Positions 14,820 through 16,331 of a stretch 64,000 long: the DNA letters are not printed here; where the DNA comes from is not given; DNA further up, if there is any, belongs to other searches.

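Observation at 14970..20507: glf + GT28 MGDG-synthase-like glycosyltransferase + LRR/PH membrane protein + Sel1-repeat protein: candidate galactofuranose-glycolipid/surface module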

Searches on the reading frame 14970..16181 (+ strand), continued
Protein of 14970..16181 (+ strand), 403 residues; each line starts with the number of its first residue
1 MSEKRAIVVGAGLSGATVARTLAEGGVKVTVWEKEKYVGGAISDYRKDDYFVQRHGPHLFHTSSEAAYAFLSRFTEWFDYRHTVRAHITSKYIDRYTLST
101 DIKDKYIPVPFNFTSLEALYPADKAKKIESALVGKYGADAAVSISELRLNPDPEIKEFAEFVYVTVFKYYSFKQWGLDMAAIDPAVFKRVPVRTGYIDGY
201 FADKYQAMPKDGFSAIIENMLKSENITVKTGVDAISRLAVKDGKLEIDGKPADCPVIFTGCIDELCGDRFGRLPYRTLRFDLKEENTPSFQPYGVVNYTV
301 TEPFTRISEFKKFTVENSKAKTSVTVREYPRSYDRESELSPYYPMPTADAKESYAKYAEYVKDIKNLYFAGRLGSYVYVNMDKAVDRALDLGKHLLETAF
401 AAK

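Call 30: search_solved_structures(query=window:14970-16178:+, max_evalue=0.001, show_alignments=1)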
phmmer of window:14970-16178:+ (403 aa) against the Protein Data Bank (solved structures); distinct sequences matched with E-value up to 0.001: 24.
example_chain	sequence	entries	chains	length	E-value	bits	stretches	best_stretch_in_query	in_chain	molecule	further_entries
3hdq_A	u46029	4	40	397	4.7e-60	207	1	7-391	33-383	UDP-galactopyranose mutase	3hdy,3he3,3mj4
3gf4_A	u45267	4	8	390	2.5e-47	165.1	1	1-393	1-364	UDP-galactopyranose mutase | Probable UDP-galactopyranose mutase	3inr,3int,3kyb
1wam_A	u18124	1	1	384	3.9e-47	164.5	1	1-393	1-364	UDP-GALACTOPYRANOSE MUTASE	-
2bi7_A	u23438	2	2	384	5.4e-47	164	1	1-393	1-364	UDP-GALACTOPYRANOSE MUTASE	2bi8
1i8t_A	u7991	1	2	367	5.8e-45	157.3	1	7-398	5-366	UDP-GALACTOPYRANOSE MUTASE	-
4mo2_B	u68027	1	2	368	1.6e-44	155.9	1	7-394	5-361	UDP-galactopyranose mutase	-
5br7_A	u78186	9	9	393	4.1e-43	151.2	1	2-394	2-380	UDP-galactopyranose mutase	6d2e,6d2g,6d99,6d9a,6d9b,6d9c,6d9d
4xgk_A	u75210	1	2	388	4.6e-43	151.1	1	2-393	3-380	UDP-galactopyranose mutase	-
5eqf_A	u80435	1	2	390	4.6e-43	151.1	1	2-393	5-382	UDP-galactopyranose mutase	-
4rpg_B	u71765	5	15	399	6.8e-42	147.2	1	7-396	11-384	UDP-galactopyranose mutase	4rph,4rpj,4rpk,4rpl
1v0j_A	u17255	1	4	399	1.4e-41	146.1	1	7-396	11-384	UDP-GALACTOPYRANOSE MUTASE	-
5eqd_A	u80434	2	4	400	2e-41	145.7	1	7-396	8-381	UDP-galactopyranose mutase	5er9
5f3r_A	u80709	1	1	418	2.6e-41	145.3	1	7-396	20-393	UDP-galactopyranose mutase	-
4rep_A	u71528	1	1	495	1.8e-05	27.3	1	4-69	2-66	Gamma-carotene desaturase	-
9rum_A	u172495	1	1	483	3.9e-05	26.2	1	3-49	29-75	Tetrapodal ancestor of L-amino acid oxidase: Q225A mutant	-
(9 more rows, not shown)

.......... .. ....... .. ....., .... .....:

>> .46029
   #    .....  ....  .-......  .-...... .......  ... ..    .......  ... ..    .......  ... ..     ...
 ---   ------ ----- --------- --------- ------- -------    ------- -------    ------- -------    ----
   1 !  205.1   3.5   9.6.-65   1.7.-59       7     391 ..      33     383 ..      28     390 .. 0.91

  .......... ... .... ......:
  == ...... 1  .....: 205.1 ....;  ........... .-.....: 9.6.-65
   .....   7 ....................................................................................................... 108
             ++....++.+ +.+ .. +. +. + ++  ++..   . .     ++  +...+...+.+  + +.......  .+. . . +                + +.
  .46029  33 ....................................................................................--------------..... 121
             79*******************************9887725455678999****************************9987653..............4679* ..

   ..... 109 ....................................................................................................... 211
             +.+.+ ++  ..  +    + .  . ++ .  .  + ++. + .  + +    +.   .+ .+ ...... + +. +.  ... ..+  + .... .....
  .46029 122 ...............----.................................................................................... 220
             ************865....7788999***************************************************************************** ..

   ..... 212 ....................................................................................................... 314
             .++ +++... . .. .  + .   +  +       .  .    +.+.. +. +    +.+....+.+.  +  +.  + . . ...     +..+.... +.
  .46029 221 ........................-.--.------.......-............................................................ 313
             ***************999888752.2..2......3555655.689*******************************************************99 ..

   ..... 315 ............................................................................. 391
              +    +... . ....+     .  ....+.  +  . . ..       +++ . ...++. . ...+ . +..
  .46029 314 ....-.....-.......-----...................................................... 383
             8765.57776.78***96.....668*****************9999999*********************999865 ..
